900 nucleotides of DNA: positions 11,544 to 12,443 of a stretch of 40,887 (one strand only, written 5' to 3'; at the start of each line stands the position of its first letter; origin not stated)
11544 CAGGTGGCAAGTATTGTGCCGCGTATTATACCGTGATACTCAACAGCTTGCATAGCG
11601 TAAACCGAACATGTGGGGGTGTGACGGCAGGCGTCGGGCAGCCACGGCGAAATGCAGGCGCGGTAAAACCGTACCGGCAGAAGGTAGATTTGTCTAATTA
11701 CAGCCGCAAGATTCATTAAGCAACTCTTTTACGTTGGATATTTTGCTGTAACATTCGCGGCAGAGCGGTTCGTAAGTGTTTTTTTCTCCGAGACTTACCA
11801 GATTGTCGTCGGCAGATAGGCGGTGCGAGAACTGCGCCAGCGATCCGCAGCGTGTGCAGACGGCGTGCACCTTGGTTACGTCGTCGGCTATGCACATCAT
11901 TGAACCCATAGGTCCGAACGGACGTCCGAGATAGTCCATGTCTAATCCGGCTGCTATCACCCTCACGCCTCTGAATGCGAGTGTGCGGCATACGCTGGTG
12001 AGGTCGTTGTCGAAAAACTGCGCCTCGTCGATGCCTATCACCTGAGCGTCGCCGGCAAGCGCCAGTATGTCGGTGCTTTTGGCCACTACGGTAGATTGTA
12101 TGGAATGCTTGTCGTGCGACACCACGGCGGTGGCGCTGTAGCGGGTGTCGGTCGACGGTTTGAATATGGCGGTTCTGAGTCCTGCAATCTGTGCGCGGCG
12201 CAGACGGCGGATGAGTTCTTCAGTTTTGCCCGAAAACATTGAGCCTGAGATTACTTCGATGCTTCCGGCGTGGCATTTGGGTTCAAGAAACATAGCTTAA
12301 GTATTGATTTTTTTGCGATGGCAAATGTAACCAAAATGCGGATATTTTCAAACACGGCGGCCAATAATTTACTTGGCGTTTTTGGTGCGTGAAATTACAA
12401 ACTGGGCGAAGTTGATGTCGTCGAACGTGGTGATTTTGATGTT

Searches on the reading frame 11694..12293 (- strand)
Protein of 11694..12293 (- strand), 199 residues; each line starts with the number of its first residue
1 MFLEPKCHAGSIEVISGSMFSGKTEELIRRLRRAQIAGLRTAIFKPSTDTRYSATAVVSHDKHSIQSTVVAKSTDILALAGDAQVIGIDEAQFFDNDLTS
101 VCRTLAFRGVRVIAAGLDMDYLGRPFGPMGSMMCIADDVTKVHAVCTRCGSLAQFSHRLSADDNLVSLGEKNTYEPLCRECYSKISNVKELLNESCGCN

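Call 5: search_protein_families(library=pfam, proteins=[window:11694-12293:-], max_evalue=0.01)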
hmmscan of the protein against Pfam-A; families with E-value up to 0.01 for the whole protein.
window:11694-12293:- (199 aa): 1 family
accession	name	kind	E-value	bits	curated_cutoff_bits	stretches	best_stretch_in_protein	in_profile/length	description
PF00265.24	TK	-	1.8e-51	174.9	20.6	1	10-182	1-176/176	Thymidine kinase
